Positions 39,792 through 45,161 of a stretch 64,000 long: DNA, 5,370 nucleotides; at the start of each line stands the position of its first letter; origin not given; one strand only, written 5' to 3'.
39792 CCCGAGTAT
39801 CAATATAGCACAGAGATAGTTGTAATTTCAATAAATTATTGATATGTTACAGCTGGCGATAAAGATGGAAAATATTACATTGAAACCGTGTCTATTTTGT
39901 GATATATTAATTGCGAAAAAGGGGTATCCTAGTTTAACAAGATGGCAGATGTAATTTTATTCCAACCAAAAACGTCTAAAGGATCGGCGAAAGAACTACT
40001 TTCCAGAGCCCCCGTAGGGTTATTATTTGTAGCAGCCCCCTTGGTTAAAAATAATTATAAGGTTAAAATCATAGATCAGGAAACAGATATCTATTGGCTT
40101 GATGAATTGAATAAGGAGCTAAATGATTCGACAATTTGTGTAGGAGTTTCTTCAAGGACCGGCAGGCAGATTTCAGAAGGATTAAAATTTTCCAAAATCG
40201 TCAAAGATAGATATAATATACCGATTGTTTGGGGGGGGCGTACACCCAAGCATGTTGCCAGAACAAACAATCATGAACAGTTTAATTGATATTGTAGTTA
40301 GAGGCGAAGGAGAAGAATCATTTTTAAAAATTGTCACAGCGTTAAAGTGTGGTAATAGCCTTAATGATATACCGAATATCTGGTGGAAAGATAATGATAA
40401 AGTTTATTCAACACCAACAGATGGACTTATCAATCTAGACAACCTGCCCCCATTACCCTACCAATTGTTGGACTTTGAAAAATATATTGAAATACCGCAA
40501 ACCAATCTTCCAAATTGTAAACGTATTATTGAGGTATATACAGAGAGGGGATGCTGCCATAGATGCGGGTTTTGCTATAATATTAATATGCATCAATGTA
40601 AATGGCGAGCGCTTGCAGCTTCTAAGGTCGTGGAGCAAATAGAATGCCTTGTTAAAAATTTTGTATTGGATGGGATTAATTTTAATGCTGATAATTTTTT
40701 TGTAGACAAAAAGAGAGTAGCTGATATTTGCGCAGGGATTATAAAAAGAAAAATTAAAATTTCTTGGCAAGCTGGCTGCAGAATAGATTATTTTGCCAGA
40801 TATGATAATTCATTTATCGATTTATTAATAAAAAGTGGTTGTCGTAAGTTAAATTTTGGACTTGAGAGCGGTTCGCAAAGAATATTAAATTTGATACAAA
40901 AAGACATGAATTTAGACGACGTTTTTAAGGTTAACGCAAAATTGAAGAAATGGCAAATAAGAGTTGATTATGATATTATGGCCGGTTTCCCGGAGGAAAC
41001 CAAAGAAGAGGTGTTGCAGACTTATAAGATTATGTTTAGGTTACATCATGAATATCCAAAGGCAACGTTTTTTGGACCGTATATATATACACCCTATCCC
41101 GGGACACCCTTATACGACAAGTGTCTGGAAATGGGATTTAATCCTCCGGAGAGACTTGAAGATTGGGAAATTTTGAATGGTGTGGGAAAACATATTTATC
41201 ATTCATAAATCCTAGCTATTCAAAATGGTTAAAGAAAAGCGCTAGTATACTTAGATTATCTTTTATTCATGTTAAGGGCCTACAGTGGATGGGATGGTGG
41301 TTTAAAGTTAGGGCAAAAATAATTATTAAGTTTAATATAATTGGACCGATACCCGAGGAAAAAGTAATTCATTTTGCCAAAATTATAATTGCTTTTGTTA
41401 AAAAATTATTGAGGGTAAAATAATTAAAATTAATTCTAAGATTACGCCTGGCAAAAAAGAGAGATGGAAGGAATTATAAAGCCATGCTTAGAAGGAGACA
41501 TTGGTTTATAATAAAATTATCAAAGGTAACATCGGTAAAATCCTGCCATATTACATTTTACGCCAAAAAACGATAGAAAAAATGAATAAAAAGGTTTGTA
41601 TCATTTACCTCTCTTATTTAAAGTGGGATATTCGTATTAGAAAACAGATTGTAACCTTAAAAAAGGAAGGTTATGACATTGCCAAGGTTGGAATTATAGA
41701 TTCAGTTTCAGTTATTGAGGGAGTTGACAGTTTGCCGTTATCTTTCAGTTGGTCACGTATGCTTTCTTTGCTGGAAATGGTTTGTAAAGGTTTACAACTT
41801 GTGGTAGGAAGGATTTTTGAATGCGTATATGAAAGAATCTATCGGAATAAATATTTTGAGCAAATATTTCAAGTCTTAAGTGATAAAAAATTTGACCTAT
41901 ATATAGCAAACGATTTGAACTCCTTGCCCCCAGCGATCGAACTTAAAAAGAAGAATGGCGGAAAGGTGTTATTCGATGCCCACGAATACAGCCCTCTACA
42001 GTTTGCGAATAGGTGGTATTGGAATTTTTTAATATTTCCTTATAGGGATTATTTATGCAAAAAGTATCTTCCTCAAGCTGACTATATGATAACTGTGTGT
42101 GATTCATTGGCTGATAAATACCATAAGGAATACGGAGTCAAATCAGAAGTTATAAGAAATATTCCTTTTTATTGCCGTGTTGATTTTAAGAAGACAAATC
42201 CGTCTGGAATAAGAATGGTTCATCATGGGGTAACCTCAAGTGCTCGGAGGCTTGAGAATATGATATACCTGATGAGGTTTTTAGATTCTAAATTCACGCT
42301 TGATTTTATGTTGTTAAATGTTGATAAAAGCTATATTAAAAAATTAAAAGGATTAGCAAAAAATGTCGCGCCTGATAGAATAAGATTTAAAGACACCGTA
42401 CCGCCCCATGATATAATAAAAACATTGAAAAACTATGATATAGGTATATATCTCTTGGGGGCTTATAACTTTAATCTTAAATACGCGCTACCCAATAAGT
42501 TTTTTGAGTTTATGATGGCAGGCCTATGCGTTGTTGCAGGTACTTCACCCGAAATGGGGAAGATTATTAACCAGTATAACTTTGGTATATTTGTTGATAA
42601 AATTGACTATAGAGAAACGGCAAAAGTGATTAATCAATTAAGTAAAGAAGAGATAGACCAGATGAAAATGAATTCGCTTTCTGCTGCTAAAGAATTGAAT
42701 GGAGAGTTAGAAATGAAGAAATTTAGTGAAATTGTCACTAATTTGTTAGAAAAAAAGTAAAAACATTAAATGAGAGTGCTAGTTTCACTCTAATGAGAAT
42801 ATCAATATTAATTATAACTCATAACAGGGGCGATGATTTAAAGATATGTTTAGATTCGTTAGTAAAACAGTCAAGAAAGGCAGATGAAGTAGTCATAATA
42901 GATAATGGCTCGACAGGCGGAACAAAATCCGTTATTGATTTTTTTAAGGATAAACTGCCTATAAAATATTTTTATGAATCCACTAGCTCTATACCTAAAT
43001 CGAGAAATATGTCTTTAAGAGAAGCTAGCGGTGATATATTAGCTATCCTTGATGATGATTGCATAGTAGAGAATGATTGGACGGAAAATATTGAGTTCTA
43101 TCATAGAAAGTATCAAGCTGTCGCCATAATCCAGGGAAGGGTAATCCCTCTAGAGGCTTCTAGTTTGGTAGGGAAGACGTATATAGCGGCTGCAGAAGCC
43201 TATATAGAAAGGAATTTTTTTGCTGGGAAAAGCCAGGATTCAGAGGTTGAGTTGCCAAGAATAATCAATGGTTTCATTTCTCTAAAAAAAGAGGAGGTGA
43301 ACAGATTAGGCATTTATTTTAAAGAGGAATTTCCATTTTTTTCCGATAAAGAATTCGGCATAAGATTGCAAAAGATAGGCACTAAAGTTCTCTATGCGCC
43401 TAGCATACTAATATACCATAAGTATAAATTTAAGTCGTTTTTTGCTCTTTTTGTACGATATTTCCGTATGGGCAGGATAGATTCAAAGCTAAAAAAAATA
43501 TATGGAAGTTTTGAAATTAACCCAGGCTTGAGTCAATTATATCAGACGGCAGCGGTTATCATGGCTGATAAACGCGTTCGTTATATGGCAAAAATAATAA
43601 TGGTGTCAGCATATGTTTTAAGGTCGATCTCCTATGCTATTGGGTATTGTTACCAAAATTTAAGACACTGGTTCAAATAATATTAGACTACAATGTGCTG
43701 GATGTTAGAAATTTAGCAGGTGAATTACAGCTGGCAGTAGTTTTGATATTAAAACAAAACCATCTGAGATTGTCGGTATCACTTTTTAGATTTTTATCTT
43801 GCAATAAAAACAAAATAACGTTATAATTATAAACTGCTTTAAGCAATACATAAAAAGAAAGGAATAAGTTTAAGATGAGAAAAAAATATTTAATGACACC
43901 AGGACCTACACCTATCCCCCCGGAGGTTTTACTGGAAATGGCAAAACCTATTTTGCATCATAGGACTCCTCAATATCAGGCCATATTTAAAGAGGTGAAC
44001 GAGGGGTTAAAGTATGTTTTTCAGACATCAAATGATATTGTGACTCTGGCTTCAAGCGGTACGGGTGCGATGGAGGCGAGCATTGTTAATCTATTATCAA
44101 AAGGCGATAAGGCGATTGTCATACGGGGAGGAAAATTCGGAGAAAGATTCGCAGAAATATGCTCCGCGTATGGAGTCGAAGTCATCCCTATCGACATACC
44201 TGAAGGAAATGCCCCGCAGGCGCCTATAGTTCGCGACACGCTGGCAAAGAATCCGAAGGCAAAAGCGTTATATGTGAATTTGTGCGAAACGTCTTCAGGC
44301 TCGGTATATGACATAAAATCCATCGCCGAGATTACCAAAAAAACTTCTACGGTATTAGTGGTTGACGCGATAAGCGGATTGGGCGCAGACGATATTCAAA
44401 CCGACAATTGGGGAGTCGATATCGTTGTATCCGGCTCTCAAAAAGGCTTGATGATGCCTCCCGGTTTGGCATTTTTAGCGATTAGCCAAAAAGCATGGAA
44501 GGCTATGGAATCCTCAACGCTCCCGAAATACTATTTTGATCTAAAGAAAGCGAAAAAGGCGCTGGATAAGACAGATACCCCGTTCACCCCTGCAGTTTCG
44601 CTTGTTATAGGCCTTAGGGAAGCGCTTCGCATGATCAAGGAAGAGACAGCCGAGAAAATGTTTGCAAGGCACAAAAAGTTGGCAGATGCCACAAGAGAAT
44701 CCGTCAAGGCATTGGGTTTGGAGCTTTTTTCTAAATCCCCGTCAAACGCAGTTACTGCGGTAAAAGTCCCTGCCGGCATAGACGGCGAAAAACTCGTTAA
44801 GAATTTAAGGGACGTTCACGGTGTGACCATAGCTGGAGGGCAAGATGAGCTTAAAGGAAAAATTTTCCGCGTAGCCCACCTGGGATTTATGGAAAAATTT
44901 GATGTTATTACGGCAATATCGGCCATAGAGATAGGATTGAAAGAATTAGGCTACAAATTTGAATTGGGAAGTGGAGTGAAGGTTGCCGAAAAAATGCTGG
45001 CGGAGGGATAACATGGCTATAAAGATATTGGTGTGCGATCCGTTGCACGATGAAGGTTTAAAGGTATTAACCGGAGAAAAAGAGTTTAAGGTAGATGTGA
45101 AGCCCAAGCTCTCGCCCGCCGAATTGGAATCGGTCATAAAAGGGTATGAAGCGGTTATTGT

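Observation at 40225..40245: G8 homopolymer frameshift splitting a B12-binding radical SAM gene: possible phase-variable switch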

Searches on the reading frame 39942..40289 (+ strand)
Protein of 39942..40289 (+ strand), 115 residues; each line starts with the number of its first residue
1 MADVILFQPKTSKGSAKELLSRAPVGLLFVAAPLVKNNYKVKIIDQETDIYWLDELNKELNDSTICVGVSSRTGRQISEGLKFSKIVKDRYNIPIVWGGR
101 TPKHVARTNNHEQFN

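Call 54: find_encoding_contigs(protein=window:39942-40289:+, flank=1500, max_places=10)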
Protein window:39942-40289:+ (115 aa): 21 contigs read that carry it; 10 places shown.
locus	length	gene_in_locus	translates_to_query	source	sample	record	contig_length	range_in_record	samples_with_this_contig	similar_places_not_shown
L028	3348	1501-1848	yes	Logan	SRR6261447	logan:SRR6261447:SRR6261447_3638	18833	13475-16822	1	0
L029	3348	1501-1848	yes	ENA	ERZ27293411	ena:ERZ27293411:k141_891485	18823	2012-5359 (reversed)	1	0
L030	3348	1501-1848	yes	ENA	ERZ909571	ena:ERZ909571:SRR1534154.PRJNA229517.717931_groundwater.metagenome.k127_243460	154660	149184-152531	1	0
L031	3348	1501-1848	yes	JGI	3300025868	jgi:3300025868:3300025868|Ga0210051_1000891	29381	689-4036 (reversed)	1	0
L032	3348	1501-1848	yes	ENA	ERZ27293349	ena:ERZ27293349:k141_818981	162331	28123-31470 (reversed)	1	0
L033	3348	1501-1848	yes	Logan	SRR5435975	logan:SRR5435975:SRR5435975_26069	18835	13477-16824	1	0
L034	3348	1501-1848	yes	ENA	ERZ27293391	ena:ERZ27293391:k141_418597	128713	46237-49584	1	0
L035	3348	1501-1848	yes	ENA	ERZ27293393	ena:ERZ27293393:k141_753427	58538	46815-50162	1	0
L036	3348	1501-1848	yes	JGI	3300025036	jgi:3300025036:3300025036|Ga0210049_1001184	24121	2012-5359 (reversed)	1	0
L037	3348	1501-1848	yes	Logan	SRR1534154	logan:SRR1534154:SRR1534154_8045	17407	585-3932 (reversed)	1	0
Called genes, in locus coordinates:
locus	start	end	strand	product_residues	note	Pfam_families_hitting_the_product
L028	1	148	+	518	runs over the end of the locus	PF02310:B12-binding, PF04055:Radical_SAM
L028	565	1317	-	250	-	PF04055:Radical_SAM, PF13353:Fer4_12 (faint)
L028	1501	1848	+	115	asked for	-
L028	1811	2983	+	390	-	PF04055:Radical_SAM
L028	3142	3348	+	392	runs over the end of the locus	PF13439:Glyco_transf_4 (weak), PF00534:Glycos_transf_1 (weak), PF26337:Gtf3_C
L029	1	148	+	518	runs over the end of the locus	PF02310:B12-binding, PF04055:Radical_SAM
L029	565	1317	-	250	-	PF04055:Radical_SAM, PF13353:Fer4_12 (faint)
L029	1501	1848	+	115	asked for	-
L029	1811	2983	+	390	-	PF04055:Radical_SAM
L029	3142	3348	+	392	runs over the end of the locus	PF13439:Glyco_transf_4 (weak), PF00534:Glycos_transf_1 (weak), PF26337:Gtf3_C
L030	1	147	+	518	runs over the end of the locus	PF02310:B12-binding, PF04055:Radical_SAM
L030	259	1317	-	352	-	PF04055:Radical_SAM, PF13186:SPASM (weak)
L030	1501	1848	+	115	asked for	-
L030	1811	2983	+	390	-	PF04055:Radical_SAM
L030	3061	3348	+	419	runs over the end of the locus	PF13439:Glyco_transf_4 (weak), PF00534:Glycos_transf_1 (weak), PF26337:Gtf3_C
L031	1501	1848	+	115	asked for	-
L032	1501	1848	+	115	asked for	-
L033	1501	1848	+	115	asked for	-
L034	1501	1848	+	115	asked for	-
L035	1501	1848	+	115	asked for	-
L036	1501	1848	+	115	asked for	-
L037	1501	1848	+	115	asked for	-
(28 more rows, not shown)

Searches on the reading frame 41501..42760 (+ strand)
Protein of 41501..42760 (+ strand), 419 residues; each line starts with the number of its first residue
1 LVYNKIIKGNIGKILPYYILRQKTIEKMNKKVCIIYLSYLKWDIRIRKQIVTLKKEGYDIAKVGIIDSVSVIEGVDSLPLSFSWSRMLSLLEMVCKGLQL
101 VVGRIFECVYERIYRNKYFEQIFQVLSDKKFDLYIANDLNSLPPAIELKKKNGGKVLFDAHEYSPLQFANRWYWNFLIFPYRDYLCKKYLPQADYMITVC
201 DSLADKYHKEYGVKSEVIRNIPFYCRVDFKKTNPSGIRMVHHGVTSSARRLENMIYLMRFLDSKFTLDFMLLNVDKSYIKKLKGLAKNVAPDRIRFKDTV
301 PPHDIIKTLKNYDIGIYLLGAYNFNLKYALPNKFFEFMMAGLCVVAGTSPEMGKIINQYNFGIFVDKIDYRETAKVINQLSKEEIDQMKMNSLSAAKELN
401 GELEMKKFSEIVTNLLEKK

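Call 6: search_protein_families(library=pfam, proteins=[window:41501-42760:+])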
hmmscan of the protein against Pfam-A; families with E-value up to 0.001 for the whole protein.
window:41501-42760:+ (419 aa): 3 families
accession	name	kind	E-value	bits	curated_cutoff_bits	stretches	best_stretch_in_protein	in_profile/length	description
PF00534.26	Glycos_transf_1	-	1.5e-06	28.3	26.4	1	269-391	48-166/172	Glycosyl transferases group 1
PF13439.12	Glyco_transf_4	-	3.7e-06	27.5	28.5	1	112-220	53-161/170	Glycosyltransferase Family 4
PF13692.12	Glyco_trans_1_4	-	6.4e-05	23.7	27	1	281-381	48-140/142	Glycosyl transferases group 1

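Call 8: find_encoding_contigs(protein=window:41501-42760:+, flank=10000, max_places=10)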
Protein window:41501-42760:+ (419 aa): 7 contigs read that carry it; 7 places shown.
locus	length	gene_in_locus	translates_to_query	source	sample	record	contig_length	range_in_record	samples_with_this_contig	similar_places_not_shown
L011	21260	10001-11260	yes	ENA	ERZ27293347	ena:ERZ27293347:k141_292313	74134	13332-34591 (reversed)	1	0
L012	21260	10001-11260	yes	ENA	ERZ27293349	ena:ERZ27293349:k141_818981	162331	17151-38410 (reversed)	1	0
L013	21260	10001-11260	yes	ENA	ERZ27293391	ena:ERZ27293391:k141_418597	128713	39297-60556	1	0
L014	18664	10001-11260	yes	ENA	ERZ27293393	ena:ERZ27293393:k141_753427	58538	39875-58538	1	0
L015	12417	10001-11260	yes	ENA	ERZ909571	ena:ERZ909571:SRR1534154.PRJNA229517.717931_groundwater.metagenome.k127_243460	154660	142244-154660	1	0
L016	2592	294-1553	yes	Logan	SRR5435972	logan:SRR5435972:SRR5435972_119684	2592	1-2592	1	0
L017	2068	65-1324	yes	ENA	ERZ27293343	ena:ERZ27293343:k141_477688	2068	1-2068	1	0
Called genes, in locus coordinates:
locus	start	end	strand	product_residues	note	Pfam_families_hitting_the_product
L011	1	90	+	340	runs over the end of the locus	PF03102:NeuB, PF08666:SAF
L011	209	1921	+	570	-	-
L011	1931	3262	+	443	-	PF01593:Amino_oxidase (faint), PF13450:NAD_binding_8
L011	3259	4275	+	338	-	PF00535:Glycos_transf_2, PF10111:Glyco_tranf_2_2, PF13641:Glyco_tranf_2_3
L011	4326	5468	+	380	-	PF13439:Glyco_transf_4, PF13579:Glyco_trans_4_4, PF20706:GT4-conflict, PF00534:Glycos_transf_1, PF13692:Glyco_trans_1_4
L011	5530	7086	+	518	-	PF02310:B12-binding, PF04055:Radical_SAM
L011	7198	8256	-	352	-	PF04055:Radical_SAM, PF13186:SPASM (weak)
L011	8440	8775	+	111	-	-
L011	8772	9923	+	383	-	PF04055:Radical_SAM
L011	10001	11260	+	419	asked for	PF13439:Glyco_transf_4 (weak), PF00534:Glycos_transf_1 (weak), PF26337:Gtf3_C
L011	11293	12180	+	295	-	PF00535:Glycos_transf_2, PF10111:Glyco_tranf_2_2 (weak), PF13641:Glyco_tranf_2_3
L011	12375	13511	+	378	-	PF00266:Aminotran_5, PF00155:Aminotran_1_2, PF01053:Cys_Met_Meta_PP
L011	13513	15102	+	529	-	PF00389:2-Hacid_dh, PF02826:2-Hacid_dh_C, PF19304:PGDH_inter, PF01842:ACT (weak)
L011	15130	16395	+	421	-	PF00682:HMGL-like, PF22617:HCS_D2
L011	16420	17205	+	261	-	-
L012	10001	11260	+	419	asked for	PF13439:Glyco_transf_4 (weak), PF00534:Glycos_transf_1 (weak), PF26337:Gtf3_C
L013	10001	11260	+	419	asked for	PF13439:Glyco_transf_4 (weak), PF00534:Glycos_transf_1 (weak), PF26337:Gtf3_C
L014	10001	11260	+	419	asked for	PF13439:Glyco_transf_4 (weak), PF00534:Glycos_transf_1 (weak), PF26337:Gtf3_C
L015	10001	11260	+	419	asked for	PF13439:Glyco_transf_4 (weak), PF00534:Glycos_transf_1 (weak), PF26337:Gtf3_C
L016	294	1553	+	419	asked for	PF13439:Glyco_transf_4 (weak), PF00534:Glycos_transf_1 (weak), PF26337:Gtf3_C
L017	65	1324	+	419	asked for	PF13439:Glyco_transf_4 (weak), PF00534:Glycos_transf_1 (weak), PF26337:Gtf3_C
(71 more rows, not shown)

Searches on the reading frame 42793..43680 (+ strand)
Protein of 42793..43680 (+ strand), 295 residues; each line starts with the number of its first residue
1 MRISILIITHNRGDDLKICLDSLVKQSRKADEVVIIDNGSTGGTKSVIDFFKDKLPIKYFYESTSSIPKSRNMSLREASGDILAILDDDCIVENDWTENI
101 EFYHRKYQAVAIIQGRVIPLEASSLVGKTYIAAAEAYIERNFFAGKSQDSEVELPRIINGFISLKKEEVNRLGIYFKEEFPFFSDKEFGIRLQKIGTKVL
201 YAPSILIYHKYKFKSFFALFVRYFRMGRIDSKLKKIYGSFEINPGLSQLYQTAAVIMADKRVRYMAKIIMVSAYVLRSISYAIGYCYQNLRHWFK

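Call 6: search_protein_families(library=pfam, proteins=[window:42793-43680:+])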
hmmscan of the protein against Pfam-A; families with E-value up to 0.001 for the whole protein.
window:42793-43680:+ (295 aa): 3 families
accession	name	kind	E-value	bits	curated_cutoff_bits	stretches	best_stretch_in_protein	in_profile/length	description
PF00535.33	Glycos_transf_2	-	2.2e-22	80.2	23.3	1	4-129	1-128/168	Glycosyl transferase family 2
PF13641.12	Glyco_tranf_2_3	-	2.9e-09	37.7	27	1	3-225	3-226/230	Glycosyltransferase like family 2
PF10111.15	Glyco_tranf_2_2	-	1e-05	25.6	27.3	1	30-210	29-217/276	Glycosyltransferase like family 2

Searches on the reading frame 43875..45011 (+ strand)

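Call 6: search_protein_families(library=pfam, proteins=[window:43875-45011:+])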
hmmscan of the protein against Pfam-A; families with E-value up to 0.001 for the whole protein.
window:43875-45011:+ (378 aa): 3 families
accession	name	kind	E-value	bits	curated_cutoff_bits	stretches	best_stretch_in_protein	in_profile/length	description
PF00266.25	Aminotran_5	-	4.3e-29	102.1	21.5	1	5-323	2-339/371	Aminotransferase class-V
PF01053.26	Cys_Met_Meta_PP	-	1.1e-08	34.5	27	1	57-189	71-197/381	Cys/Met metabolism PLP-dependent enzyme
PF00155.27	Aminotran_1_2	-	3.5e-08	33.5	19.7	1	56-323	68-334/361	Aminotransferase class I and II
